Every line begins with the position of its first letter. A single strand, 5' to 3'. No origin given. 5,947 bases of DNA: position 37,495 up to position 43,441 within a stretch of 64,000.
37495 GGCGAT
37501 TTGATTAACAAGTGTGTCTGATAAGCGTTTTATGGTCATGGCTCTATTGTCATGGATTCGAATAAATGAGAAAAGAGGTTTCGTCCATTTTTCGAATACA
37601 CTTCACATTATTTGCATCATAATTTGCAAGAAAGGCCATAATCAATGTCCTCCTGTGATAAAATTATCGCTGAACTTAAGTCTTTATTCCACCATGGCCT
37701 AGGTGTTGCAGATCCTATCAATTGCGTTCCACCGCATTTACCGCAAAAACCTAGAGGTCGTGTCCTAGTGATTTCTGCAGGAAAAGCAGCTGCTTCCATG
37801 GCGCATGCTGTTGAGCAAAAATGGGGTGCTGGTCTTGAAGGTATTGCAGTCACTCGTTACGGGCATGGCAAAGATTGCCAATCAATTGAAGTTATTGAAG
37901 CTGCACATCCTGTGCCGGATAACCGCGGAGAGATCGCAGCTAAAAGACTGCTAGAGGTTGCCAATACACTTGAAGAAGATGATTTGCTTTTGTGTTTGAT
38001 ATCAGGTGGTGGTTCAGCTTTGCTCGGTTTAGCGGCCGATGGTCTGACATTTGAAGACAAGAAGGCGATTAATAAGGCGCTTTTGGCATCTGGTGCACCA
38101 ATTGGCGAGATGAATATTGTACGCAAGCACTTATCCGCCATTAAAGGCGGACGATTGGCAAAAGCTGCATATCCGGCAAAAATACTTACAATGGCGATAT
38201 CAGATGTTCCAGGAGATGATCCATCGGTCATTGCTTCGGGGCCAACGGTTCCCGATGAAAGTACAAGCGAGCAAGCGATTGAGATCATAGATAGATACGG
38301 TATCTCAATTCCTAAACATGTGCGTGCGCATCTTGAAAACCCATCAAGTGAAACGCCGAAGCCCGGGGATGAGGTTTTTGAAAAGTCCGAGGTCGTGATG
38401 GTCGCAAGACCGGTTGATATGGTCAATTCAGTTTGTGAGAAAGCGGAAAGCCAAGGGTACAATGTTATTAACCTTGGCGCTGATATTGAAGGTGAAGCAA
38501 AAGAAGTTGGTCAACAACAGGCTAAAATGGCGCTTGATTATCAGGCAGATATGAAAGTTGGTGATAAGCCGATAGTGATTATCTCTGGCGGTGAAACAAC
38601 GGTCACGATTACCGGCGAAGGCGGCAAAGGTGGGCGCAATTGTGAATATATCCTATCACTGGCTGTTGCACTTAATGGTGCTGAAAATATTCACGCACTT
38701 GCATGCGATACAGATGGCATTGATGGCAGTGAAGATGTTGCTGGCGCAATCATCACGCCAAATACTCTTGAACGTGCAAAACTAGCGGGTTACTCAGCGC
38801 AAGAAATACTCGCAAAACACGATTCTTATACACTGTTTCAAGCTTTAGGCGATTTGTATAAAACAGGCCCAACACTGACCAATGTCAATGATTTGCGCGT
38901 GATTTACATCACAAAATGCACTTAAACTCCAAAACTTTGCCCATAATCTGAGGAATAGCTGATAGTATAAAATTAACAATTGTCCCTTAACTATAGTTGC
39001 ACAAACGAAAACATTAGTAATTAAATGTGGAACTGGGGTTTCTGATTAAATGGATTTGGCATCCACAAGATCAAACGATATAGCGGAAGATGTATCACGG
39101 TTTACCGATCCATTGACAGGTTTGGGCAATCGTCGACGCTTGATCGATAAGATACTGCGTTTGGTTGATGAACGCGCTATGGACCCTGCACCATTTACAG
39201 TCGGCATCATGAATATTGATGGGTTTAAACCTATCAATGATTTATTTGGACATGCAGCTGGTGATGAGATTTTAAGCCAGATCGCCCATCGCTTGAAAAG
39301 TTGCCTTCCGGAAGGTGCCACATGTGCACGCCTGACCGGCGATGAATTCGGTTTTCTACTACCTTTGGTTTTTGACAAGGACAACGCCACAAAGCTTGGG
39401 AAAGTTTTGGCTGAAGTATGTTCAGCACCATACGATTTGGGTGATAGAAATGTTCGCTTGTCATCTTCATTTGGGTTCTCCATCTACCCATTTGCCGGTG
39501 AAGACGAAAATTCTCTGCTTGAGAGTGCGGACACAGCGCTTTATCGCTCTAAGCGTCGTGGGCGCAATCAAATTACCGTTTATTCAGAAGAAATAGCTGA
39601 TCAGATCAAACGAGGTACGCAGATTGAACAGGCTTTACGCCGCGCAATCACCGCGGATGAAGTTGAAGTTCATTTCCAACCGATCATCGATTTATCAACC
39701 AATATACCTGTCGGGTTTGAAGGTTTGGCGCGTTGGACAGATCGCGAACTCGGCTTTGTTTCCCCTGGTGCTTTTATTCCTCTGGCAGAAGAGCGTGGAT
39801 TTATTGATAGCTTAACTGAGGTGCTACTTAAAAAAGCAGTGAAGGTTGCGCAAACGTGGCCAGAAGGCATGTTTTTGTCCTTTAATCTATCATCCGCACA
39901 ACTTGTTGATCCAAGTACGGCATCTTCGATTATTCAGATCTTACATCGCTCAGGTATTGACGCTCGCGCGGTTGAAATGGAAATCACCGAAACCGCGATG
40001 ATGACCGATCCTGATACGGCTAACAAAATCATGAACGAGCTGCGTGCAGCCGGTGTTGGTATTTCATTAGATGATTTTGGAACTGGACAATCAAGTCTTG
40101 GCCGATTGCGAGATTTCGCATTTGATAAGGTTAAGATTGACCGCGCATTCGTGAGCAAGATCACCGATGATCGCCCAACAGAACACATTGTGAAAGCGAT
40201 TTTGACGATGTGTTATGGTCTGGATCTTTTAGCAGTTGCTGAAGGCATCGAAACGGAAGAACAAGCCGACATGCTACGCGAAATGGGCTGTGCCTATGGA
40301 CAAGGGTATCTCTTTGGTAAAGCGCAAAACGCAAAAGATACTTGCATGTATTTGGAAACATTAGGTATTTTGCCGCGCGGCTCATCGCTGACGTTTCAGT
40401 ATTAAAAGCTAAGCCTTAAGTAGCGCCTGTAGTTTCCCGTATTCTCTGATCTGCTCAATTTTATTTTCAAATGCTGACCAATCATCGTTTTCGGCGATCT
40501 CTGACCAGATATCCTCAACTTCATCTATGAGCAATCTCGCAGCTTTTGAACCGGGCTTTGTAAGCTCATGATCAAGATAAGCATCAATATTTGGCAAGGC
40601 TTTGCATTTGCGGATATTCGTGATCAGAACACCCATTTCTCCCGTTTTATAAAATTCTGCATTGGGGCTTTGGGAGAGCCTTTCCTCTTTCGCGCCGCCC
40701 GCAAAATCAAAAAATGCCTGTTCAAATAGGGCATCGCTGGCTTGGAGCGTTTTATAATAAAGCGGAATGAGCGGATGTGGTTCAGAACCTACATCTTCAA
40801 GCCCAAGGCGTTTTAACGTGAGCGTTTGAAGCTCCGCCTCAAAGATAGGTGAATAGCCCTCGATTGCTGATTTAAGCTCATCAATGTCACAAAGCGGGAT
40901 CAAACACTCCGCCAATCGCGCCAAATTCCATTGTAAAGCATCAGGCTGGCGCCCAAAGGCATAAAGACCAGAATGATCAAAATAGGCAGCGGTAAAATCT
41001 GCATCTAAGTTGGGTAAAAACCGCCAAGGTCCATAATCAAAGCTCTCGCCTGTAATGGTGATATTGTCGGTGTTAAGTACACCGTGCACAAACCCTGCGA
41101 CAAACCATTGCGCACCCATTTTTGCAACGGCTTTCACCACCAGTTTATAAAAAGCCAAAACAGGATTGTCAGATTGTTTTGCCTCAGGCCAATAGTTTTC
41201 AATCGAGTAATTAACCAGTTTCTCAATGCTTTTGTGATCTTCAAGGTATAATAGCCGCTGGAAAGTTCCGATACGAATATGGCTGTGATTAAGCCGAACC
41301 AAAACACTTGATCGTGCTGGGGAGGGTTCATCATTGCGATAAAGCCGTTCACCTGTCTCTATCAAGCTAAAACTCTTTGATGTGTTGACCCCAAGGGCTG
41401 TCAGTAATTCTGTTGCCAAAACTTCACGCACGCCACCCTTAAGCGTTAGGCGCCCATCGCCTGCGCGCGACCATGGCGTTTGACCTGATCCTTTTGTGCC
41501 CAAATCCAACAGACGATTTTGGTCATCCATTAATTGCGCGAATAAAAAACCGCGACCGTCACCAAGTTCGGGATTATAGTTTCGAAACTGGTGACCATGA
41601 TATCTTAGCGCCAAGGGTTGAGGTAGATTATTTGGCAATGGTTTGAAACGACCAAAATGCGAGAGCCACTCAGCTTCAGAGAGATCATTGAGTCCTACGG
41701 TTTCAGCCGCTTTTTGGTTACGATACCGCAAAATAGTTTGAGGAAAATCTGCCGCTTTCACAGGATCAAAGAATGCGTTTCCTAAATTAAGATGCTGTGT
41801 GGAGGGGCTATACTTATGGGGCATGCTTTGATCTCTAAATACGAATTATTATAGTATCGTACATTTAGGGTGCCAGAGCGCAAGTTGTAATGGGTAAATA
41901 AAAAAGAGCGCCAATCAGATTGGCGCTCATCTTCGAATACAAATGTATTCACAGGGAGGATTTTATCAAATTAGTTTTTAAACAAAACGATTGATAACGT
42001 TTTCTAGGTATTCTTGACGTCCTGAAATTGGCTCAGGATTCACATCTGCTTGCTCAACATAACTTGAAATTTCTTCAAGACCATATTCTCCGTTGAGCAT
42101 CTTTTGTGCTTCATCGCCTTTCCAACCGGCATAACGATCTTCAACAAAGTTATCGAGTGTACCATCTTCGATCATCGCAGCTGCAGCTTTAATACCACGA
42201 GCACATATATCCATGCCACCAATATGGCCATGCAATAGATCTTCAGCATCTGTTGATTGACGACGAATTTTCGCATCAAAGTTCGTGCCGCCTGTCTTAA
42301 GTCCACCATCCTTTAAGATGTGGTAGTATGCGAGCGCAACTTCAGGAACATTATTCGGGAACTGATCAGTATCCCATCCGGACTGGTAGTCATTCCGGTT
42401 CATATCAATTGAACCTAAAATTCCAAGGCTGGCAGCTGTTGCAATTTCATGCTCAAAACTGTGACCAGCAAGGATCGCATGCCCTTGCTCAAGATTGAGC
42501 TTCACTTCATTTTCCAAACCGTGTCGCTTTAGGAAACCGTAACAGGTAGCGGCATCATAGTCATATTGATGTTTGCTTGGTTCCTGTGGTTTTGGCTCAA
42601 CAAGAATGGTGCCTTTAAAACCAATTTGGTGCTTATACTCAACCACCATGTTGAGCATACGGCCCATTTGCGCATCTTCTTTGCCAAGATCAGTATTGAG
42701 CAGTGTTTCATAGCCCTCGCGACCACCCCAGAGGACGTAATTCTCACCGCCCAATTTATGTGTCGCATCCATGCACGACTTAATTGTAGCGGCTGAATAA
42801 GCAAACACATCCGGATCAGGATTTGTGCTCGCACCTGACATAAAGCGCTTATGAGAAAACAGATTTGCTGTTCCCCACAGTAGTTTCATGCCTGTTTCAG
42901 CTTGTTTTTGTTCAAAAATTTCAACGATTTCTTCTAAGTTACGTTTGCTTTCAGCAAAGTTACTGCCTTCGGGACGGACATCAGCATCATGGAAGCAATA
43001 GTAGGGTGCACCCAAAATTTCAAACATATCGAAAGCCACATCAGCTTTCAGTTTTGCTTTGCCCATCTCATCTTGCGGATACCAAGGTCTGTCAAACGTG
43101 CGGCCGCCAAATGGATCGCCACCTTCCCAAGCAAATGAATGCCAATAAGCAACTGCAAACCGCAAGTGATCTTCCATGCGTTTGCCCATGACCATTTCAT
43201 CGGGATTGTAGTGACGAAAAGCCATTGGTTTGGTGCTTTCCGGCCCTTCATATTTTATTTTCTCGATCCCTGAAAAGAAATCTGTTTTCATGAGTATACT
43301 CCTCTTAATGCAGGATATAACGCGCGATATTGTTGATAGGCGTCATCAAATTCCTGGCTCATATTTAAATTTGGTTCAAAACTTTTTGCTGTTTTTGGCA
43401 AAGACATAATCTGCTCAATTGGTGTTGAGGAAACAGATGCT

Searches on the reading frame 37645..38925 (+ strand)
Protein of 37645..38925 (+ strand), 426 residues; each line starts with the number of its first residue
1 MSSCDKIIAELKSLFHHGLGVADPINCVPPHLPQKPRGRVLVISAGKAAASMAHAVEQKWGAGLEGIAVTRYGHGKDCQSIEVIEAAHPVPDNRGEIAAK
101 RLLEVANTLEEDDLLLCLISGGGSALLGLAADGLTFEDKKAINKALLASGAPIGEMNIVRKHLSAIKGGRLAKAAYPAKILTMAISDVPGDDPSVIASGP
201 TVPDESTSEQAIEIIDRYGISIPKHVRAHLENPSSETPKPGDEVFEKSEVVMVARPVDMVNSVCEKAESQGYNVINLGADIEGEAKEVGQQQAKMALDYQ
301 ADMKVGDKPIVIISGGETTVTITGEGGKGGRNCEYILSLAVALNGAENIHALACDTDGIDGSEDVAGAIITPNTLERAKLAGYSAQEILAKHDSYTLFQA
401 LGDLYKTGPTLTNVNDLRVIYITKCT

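Call 24: search_protein_families(library=pfam, proteins=[window:37645-38925:+], max_evalue=0.00001)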
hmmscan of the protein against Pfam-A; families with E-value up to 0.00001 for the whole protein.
window:37645-38925:+ (426 aa): 2 families
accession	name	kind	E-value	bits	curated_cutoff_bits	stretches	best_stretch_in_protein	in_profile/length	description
PF13660.11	DUF4147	-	2e-86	289.7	23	1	11-231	2-234/234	Domain of unknown function (DUF4147)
PF05161.18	MOFRL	-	3.5e-38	130.5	28.3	1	311-416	2-106/106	MOFRL family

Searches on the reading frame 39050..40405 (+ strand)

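Call 24: search_protein_families(library=pfam, proteins=[window:39050-40405:+], max_evalue=0.00001)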
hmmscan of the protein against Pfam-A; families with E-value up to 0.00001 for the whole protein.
window:39050-40405:+ (451 aa): 2 families
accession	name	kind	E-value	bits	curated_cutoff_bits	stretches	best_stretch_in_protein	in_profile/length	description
PF00563.25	EAL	-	2e-69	234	31.3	1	194-424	2-235/236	EAL domain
PF00990.26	GGDEF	-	2.1e-35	122.3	23.8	1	19-174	3-161/161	Diguanylate cyclase, GGDEF domain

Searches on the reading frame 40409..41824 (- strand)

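Call 24: search_protein_families(library=pfam, proteins=[window:40409-41824:-], max_evalue=0.00001)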
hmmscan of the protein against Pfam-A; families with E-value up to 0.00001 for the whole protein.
window:40409-41824:- (471 aa): 1 family
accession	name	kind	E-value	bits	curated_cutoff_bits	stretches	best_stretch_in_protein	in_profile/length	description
PF02696.19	SelO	-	1.6e-138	462.9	22.8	1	10-459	10-465/466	Protein adenylyltransferase SelO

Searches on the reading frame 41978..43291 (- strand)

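Call 24: search_protein_families(library=pfam, proteins=[window:41978-43291:-], max_evalue=0.00001)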
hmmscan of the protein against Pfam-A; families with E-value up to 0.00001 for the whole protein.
window:41978-43291:- (437 aa): 1 family
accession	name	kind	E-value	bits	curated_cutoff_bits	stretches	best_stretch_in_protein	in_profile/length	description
PF01261.30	AP_endonuc_2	-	1.6e-07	31.7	31.1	1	124-281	31-169/249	Xylose isomerase-like TIM barrel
